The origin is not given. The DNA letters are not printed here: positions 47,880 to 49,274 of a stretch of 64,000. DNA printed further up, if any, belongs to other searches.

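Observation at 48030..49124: SPASM domain with all seven Cys, but no radical-SAM CxxxCxxC cluster motif upstream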

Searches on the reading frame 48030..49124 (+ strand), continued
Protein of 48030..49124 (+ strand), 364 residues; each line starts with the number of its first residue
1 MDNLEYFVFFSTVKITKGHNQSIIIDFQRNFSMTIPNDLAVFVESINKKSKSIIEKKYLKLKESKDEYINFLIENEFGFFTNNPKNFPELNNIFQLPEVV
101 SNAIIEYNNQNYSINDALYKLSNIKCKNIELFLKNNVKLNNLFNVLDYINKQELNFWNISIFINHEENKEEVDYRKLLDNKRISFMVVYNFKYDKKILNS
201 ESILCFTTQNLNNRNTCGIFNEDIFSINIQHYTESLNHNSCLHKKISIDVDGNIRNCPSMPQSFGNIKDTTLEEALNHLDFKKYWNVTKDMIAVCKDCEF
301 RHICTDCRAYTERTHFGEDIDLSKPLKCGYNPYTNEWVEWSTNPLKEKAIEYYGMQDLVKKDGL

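Call 32: find_related_loci(query=A1, collection=genome_contigs, flank=8000)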
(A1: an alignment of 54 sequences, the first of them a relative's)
Query A1 (364 aa) in genome_contigs; peptide patterns used: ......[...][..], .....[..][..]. (x = any residue, [..] = any of these).
599 stretches matched a pattern (row limit reached: there are more); 565 encode a relative of the query (tblastn E <= 1e-3); the best 80 are kept; 79 distinct loci.
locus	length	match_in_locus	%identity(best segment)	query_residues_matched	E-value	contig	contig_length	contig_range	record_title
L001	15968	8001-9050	50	6-361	4e-107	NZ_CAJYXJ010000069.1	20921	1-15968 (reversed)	MAG: uncultured Chryseobacterium sp. isolate SP139_1_metabat2_genome_mining.12, whole genome shotgun sequence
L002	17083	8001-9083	53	7-361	6e-107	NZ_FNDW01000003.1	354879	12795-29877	Chryseobacterium taeanense strain DSM 17071, whole genome shotgun sequence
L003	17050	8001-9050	50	6-361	1e-105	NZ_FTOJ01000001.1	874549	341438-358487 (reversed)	Chryseobacterium piscicola strain DSM 21068, whole genome shotgun sequence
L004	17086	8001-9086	48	7-363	8e-101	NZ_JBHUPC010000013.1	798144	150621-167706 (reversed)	Flavobacterium chuncheonense strain KCTC 22671 velvet_auto_105_13, whole genome shotgun sequence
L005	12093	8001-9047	50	9-360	4e-100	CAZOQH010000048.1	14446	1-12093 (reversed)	MAG TPA_asm: uncultured Flavobacterium sp. isolate SRP268622_co1_12 genome assembly, contig: NODE_9515_length_14446_cov_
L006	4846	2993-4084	48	1-363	4e-100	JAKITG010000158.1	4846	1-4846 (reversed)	MAG: Flavobacteriaceae bacterium isolate D96SM.bin.36 NODE_11739_length_4846_cov_3.633397, whole genome shotgun sequence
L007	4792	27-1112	49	5-362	8e-100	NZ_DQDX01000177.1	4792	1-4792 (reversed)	MAG: Flavobacterium sp. isolate UBA12334 contig_483, whole genome shotgun sequence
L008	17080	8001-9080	48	5-362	9e-98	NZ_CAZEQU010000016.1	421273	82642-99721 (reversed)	Tenacibaculum xiamenense isolate WJ-1(T) TXIAM_Contig_24, whole genome shotgun sequence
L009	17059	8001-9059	47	9-362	7e-97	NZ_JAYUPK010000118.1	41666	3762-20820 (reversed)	MAG: Flavobacterium sp. isolate GL106_UP_metabinner_3 GL106_UP_metabinner_3_117, whole genome shotgun sequence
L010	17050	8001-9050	48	16-363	4e-96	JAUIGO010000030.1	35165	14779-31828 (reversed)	MAG: Bacteroidia bacterium isolate Co_bin.159 NODE_7534_length_35165_cov_1.318312, whole genome shotgun sequence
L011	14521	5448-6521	48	7-363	8e-96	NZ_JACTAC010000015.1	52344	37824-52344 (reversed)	Flavobacterium macrobrachii strain an-8 15_length_52344_depth_1.03x, whole genome shotgun sequence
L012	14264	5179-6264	45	7-360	2e-95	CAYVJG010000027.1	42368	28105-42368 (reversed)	MAG TPA_asm: uncultured Flavobacteriaceae bacterium isolate SRP187154_co1_375 genome assembly, contig: NODE_728_length_4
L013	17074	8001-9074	45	7-363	1e-94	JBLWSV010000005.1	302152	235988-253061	MAG: Allomuricauda sp. isolate EA02-02 A02.021.metabat.3RE.5K@5, whole genome shotgun sequence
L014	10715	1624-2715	46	3-363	1e-94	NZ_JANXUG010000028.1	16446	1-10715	MAG: Flavobacterium sp. isolate 339R_metabat_288 339R_k141_943309, whole genome shotgun sequence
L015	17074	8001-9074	47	7-359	1e-94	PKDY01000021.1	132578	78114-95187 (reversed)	MAG: Flavobacteriaceae bacterium isolate Bacter4 c_000000000004_partial_44027_176605, whole genome shotgun sequence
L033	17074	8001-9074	44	3-357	2e-87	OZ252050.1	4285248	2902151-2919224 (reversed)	MAG: Crocinitomicaceae bacterium isolate a728cfb8-245c-4e64-8229-4316d59fef07 genome assembly, chromosome: 1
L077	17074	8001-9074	44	4-358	2e-81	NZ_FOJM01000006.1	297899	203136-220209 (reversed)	Pedobacter suwonensis strain DSM 18130, whole genome shotgun sequence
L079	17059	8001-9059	46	6-355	3e-81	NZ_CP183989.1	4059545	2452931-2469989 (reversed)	Chryseobacterium sp. S-02 chromosome, complete genome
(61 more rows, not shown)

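Call 36: search_protein_representatives(alignment_id=A1)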
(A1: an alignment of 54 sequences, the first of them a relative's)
Query: 54 sequences, 366 profile positions. Proteins with E-value up to 0.001 (for the whole library): 4061; up to 1e-10: 3220; up to 1e-30: 1930. The best 150 are listed.
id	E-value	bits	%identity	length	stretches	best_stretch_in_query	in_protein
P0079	7.6e-152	522.6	-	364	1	3-365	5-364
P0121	5.5e-147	506.6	-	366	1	2-365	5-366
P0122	4.5e-146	503.6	-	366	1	3-366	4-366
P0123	4.2e-139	480.7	-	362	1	2-365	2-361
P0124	7.4e-134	463.4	-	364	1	3-364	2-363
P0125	2.1e-131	455.3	-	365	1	2-365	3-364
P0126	1.3e-130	452.8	-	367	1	3-365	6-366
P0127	1.6e-130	452.4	-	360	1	3-358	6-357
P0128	1.8e-130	452.3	-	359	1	2-360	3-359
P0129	5.5e-129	447.4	-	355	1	2-358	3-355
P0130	1.1e-128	446.4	-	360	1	3-358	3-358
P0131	1.4e-127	442.7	-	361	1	3-361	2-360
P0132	4.7e-127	441.0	-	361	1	4-364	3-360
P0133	6.0e-127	440.7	-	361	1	2-364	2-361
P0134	1.4e-125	436.2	-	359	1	2-358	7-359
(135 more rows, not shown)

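Call 42: search_protein_families(library=pfam, proteins=[L033:4765-5955:+, L079:4228-5355:+, L077:543-1940:-], max_evalue=0.001)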
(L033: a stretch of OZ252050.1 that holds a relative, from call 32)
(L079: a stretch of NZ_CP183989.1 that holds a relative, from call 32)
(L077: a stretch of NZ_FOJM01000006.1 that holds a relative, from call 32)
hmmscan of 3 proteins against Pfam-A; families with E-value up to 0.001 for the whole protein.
L033:4765-5955:+ (396 aa): 2 families
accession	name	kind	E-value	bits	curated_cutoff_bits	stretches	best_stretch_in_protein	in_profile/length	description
PF04055.27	Radical_SAM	-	1.8e-16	61.2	29.5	1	10-176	3-158/166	Radical SAM superfamily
PF13353.11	Fer4_12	-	2.1e-05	25.3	22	1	11-147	12-133/137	4Fe-4S single cluster domain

L079:4228-5355:+ (375 aa): 2 families
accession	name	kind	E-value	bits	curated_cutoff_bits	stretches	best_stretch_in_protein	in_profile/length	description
PF04055.27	Radical_SAM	-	2.4e-18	67.3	29.5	1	90-269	1-165/166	Radical SAM superfamily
PF19238.5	Radical_SAM_2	-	0.00096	19.3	26.7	0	199-265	71-135/151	Radical SAM-like domain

L077:543-1940:- (465 aa): 3 families
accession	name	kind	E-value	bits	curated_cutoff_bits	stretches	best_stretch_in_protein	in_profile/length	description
PF04055.27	Radical_SAM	-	1.6e-26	93.9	29.5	1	102-264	1-165/166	Radical SAM superfamily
PF23545.1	Zn_ribbon_HMPTM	-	2.1e-19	69.3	27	1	10-53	1-44/45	HMPTM N-terminal zinc ribbon domain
PF13353.11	Fer4_12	-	2.3e-05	25.2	22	1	107-220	14-128/137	4Fe-4S single cluster domain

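Call 50: predict_structure(alignment_id=A2)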
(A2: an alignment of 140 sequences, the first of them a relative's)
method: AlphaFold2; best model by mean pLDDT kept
length: 364 residues; sequences in the alignment: 140
mean_pLDDT: 93.4   pTM: 0.89
mean pLDDT of the five models: 93.4, 93.0, 92.4, 92.3, 92.2
residues with pLDDT >= 90: 298; 70-90: 55; 50-70: 10; < 50: 1
segments of 3 or more residues with pLDDT < 50: none
pLDDT, mean of each block of 10 residues (from residue 1): 87 98 97 97 97 95 94 98 96 95 96 97 97 94 97 97 97 97 97 97 96 75 89 97 97 96 97 98 96 96 92 79 90 93 83 82 53
secondary structure, 60 per line:
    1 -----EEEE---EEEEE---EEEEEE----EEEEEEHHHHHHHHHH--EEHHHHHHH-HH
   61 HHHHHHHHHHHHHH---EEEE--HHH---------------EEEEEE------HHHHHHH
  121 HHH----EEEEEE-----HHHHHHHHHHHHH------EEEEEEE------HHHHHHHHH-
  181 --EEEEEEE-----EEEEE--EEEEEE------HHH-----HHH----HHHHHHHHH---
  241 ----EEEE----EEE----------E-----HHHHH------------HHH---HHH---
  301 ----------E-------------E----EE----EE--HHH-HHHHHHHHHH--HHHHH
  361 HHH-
elements in order: E6-9 E13-17 E21-26 E31-36 H37-46 H51-57 H59-74 E78-81 E102-107 H114-123 E128-133 H139-151 E158-164 H171-179 E183-189 E195-199 E202-207 H229-237 E245-248 E253-255 H272-276 H344-353 H356-363

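Call 52: fold_search(model_id=the predicted structure, library=pdb)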
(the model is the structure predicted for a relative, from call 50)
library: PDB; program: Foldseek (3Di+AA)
matches with E <= 10: 1400; with E <= 0.001: 9
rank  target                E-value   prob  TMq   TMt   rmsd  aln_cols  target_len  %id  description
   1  5v1q_B                7.1e-06  1.00  0.27  0.23  13.6       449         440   11  Crystal structure of Streptococcus suis SuiB (released 2017-08-30)
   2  5v1s_B                1.3e-05  1.00  0.27  0.24  13.0       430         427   12  Crystal structure of Streptococcus suis SuiB bound to S-adenosylmethionine (released 2017-08-30)
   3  5v1t_A                6.6e-05  0.99  0.27  0.24  13.5       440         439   11  Crystal structure of Streptococcus suis SuiB bound to precursor peptide SuiA (released 2017-08-30)
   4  5v1s_A                9.0e-05  0.97  0.25  0.23  13.3       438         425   11  Crystal structure of Streptococcus suis SuiB bound to S-adenosylmethionine (released 2017-08-30)
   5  4m7s                  2.1e-04  1.00  0.34  0.54   7.0       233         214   12  Crystal structure of SeMet BtrN in an OPEN conformation (released 2013-10-02)
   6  5why_B                2.1e-04  0.99  0.38  0.34  11.7       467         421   13  Structural Insights into Thioether Bond Formation in the Biosynthesis of Sactipeptides (released 2017-07-26)
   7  5why_A                3.4e-04  0.99  0.38  0.34  13.4       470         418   11  Structural Insights into Thioether Bond Formation in the Biosynthesis of Sactipeptides (released 2017-07-26)
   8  5wgg_A                8.0e-04  0.99  0.42  0.36  12.1       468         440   10  Structural Insights into Thioether Bond Formation in the Biosynthesis of Sactipeptides (released 2017-07-26)
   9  4m7t                  9.0e-04  1.00  0.35  0.48   7.4       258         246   10  Crystal structure of BtrN in complex with AdoMet and 2-DOIA (released 2013-10-02)
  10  8qye_MOLB             3.0e-02  0.66  0.16  0.23   6.3       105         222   12  Catalytic core of endo-alpha-N-acetylgalactosaminidase from Bifidobacterium longum (EngBF) concieved by deep networ (released 2024-03-06)
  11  6pr3_B                3.4e-02  0.23  0.11  0.09  12.8       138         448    9  D262A/S128A S. typhimurium siroheme synthase (released 2020-02-26)
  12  5xce_A                3.8e-02  0.41  0.11  0.20   9.4       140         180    7  Crystal structure of Wild type Vps29 from Entamoeba histolytica (released 2017-10-04)
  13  1yov_B                4.1e-02  0.80  0.14  0.13   8.2       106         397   11  Insights into the Ubiquitin Transfer Cascade from the refined structure of the activating enzyme for NEDD8 (released 2005-03-08)
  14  1pjt_B                4.6e-02  0.11  0.11  0.10  13.0       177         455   10  The structure of the Ser128Ala point-mutant variant of CysG, the multifunctional methyltransferase/dehydrogenase/ferro (released 2003-12-02)
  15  1pjq_A                6.2e-02  0.16  0.10  0.08  13.3       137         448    9  Structure and function of CysG, the multifunctional methyltransferase/dehydrogenase/ferrochelatase for siroheme synthe (released 2003-12-02)
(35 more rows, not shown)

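Call 63: find_encoding_contigs(protein=P0001, flank=3000, max_places=4)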
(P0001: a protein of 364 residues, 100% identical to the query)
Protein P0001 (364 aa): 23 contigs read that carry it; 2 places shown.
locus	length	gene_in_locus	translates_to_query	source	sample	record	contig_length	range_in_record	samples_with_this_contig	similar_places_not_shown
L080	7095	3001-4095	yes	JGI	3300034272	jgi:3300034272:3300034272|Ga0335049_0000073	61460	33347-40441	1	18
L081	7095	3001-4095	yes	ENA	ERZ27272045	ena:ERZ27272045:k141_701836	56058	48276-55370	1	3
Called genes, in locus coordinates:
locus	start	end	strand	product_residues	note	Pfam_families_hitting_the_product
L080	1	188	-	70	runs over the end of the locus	-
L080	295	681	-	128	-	PF13560:HTH_31 (weak), PF01381:HTH_3, PF20432:Xre-like-HTH (weak)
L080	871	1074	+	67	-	-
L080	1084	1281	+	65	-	-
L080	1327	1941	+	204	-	-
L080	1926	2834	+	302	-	-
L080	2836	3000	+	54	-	-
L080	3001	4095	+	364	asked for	PF13186:SPASM (weak)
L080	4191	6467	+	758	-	PF03412:Peptidase_C39, PF00664:ABC_membrane, PF00005:ABC_tran, PF02463:SMC_N (weak)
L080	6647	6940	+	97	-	PF09907:HigB_toxin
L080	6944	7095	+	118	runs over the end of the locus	-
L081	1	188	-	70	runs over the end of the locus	-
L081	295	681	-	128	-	PF13560:HTH_31 (weak), PF01381:HTH_3, PF20432:Xre-like-HTH (weak)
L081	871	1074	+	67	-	-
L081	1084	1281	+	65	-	-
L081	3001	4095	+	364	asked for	PF13186:SPASM (weak)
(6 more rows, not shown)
